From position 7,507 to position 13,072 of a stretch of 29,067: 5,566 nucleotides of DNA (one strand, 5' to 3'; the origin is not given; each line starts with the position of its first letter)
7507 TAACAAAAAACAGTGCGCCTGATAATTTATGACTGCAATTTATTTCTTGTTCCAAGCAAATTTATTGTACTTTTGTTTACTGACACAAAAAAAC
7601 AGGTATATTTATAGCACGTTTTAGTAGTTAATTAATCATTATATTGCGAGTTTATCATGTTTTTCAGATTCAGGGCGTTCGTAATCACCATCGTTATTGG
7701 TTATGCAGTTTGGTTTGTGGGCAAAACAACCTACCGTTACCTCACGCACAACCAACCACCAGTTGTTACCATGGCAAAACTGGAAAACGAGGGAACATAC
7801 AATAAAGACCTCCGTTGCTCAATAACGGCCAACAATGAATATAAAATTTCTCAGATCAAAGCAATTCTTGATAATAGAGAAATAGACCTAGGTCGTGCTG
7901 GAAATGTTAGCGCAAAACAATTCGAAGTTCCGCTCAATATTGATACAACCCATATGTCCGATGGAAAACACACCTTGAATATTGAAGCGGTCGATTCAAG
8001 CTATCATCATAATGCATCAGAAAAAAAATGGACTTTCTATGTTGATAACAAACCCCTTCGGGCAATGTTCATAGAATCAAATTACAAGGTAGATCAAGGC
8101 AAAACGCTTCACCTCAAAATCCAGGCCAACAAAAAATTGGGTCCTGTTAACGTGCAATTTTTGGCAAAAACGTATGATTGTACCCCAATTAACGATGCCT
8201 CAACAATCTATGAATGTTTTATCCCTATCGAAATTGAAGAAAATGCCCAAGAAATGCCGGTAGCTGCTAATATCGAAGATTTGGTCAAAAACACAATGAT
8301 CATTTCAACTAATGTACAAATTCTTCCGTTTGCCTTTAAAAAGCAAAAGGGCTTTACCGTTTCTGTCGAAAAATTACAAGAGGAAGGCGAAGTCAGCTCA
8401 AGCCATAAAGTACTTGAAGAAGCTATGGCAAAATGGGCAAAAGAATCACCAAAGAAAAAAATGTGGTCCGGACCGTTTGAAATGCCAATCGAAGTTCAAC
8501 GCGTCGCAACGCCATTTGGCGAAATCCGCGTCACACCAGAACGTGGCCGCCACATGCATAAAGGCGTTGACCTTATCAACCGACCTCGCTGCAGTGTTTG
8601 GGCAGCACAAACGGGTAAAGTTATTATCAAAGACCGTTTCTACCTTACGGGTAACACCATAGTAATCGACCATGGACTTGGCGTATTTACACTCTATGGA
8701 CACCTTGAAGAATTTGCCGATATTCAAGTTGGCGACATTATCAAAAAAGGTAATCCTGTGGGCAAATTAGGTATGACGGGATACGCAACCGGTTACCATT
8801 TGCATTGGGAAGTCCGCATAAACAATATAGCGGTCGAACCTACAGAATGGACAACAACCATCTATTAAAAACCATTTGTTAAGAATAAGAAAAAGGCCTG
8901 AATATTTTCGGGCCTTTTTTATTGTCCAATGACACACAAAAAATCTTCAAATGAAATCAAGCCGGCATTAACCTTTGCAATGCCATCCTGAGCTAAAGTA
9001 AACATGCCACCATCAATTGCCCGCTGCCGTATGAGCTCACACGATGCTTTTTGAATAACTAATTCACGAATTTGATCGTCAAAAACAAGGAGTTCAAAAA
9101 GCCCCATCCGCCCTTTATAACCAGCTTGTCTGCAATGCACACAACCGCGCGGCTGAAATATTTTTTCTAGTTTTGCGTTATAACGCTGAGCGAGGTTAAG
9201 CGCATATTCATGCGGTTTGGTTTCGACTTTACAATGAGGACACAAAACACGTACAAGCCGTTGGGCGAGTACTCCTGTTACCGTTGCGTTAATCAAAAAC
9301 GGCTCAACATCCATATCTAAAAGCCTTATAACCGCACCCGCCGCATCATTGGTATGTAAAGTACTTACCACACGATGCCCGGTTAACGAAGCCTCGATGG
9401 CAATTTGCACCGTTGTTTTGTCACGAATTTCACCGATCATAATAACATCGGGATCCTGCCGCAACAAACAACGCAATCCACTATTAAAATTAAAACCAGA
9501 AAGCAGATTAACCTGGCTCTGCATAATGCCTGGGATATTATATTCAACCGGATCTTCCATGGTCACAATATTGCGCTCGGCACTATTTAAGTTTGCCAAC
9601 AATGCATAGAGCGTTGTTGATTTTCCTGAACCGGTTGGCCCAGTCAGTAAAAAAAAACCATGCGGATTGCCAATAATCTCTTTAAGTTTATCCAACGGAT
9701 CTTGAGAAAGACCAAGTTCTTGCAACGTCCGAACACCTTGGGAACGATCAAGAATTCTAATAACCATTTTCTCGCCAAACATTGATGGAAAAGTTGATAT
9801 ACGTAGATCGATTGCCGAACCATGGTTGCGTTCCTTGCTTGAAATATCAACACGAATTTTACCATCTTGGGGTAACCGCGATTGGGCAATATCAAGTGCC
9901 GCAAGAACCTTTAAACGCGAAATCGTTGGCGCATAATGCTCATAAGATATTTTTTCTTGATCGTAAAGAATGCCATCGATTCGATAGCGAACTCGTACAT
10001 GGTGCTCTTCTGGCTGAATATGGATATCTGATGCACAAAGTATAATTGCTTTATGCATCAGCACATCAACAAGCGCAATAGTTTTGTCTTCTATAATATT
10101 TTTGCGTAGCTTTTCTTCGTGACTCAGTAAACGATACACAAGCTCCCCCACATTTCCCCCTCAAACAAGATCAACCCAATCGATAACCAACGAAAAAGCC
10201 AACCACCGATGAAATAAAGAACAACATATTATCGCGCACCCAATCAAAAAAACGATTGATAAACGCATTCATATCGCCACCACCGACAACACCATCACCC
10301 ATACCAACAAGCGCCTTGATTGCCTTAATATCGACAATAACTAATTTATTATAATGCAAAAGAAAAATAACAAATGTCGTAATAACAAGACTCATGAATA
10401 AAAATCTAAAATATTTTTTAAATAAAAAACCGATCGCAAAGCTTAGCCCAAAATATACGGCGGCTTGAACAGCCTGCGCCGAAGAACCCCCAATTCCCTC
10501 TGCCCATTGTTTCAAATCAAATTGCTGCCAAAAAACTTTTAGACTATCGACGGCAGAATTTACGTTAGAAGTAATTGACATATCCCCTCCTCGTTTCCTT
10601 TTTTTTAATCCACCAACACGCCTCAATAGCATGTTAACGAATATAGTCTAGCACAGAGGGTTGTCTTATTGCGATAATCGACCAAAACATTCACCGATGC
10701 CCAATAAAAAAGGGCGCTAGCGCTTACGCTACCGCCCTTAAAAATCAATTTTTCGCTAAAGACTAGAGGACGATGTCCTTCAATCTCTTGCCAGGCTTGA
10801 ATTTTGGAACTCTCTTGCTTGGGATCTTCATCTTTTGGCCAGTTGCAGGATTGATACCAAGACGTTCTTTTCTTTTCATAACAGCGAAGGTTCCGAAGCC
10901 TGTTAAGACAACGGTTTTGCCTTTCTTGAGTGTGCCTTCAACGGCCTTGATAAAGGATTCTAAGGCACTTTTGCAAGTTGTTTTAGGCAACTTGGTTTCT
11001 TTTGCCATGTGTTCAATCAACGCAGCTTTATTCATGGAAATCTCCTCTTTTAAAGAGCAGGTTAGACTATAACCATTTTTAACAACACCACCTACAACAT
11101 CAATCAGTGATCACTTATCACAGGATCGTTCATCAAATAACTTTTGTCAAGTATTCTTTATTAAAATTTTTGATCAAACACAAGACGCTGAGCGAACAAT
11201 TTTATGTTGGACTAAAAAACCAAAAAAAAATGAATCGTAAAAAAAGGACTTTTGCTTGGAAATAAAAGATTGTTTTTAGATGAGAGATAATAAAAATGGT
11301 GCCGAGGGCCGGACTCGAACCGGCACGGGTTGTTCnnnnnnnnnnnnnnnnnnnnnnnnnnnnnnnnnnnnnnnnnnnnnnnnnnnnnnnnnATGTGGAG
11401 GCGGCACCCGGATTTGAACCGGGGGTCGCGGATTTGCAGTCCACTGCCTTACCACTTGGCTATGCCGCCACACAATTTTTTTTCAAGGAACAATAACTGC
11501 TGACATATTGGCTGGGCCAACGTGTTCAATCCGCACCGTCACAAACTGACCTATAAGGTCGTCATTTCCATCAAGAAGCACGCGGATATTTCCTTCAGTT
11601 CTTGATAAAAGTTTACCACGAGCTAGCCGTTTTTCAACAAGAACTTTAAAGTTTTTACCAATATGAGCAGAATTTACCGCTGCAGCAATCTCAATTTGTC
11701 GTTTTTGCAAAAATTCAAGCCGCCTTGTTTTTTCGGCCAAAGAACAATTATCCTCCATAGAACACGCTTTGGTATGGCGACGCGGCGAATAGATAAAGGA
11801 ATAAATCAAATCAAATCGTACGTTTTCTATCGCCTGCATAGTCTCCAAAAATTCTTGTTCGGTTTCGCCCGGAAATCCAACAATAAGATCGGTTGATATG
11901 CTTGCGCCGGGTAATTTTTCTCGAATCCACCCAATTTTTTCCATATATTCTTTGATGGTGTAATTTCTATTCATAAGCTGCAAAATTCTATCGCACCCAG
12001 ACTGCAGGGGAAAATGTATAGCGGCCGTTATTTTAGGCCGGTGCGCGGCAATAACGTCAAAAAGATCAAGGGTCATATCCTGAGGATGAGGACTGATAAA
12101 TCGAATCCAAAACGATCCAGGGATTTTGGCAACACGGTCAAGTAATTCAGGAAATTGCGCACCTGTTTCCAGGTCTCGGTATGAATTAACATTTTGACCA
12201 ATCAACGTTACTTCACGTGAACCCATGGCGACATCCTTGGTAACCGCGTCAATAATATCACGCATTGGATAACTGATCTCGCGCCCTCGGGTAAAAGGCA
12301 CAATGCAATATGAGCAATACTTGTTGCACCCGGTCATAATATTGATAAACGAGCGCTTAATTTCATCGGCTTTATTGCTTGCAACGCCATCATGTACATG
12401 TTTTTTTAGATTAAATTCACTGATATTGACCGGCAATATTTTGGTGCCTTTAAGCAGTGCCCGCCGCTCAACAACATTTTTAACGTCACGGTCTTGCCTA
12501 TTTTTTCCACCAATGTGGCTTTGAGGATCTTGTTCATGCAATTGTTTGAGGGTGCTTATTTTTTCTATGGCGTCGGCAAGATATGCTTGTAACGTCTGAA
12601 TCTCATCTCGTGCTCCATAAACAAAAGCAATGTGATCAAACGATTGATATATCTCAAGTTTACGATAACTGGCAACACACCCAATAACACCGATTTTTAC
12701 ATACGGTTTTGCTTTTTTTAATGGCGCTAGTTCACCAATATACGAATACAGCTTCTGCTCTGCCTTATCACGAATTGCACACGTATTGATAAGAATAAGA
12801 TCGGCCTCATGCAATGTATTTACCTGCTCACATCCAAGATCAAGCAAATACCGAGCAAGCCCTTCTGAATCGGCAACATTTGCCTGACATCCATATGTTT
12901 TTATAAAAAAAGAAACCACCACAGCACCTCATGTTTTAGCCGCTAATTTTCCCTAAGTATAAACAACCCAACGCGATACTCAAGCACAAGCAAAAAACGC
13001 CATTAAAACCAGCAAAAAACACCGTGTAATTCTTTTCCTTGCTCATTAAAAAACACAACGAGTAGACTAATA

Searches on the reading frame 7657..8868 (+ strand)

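Call 10: search_protein_families(library=pfam, proteins=[window:7657-8868:+], max_evalue=0.001)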
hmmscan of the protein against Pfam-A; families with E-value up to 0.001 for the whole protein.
window:7657-8868:+ (403 aa): 1 family
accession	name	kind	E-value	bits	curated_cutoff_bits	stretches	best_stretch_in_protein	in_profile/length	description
PF01551.29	Peptidase_M23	-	1.1e-24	86.8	28.7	1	300-395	2-96/96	Peptidase family M23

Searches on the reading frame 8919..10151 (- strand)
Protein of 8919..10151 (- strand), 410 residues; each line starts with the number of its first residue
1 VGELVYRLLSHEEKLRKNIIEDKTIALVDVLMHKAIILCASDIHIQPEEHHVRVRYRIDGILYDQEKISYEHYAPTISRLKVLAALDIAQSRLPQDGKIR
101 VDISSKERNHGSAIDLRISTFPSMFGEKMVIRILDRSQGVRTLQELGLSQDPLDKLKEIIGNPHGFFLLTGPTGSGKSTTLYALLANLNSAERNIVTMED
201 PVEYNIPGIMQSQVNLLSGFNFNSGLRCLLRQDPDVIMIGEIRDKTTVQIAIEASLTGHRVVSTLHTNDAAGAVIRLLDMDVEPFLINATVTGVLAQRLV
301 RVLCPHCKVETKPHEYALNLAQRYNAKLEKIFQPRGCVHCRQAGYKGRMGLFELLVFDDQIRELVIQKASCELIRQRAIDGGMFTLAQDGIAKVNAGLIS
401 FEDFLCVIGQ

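Call 10: search_protein_families(library=pfam, proteins=[window:8919-10151:-], max_evalue=0.001)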
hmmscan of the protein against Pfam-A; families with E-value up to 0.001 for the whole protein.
window:8919-10151:- (410 aa): 6 families
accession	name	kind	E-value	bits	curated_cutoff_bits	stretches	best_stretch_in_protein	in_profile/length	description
PF00437.27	T2SSE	-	1.1e-121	406.5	24.9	1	25-404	9-368/370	Type II/IV secretion system protein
PF13555.12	AAA_29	-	4.4e-05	23.6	27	1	160-189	18-47/61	P-loop containing region of AAA domain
PF13401.12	AAA_22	-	9.1e-05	23.2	27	1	164-204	5-45/130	AAA domain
PF13191.12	AAA_16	-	0.00023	22.2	32.6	1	161-207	22-65/167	AAA ATPase domain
PF25199.1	nSTAND_NTPase5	-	0.00055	20.2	34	0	161-200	38-78/145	Novel STAND NTPase 5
PF13476.12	AAA_23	-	0.00083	20.5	27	0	164-188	19-43/201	AAA domain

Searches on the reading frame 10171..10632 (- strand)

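Call 10: search_protein_families(library=pfam, proteins=[window:10171-10632:-], max_evalue=0.001)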
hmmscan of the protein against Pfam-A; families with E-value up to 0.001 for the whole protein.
window:10171-10632:- (153 aa): 1 family
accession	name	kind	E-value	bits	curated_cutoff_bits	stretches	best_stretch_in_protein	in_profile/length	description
PF04930.20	FUN14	-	0.00014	22.6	22.5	1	65-149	9-91/92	FUN14 family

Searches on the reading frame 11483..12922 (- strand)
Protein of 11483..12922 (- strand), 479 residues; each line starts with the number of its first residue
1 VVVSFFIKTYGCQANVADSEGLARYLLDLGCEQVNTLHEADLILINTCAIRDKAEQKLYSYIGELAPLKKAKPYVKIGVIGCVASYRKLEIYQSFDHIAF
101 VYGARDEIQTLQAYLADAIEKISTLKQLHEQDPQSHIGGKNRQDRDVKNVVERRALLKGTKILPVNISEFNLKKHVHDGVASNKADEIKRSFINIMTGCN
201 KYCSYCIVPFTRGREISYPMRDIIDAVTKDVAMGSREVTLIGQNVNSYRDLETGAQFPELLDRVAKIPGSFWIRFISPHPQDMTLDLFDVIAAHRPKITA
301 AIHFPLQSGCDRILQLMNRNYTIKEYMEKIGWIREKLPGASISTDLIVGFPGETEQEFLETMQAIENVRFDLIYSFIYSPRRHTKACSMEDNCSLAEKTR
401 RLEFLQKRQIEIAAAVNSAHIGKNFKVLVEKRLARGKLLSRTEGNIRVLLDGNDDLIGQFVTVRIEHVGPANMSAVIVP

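Call 10: search_protein_families(library=pfam, proteins=[window:11483-12922:-], max_evalue=0.001)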
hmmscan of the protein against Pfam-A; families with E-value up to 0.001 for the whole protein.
window:11483-12922:- (479 aa): 3 families
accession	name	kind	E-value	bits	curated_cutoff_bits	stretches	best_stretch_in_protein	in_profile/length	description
PF00919.26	UPF0004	-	5.1e-26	91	27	1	5-103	2-98/98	Uncharacterized protein family UPF0004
PF04055.27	Radical_SAM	-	2.2e-24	86.9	29.5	1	193-364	1-165/166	Radical SAM superfamily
PF01938.26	TRAM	-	5.8e-05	23.3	21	1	421-468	4-51/61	TRAM domain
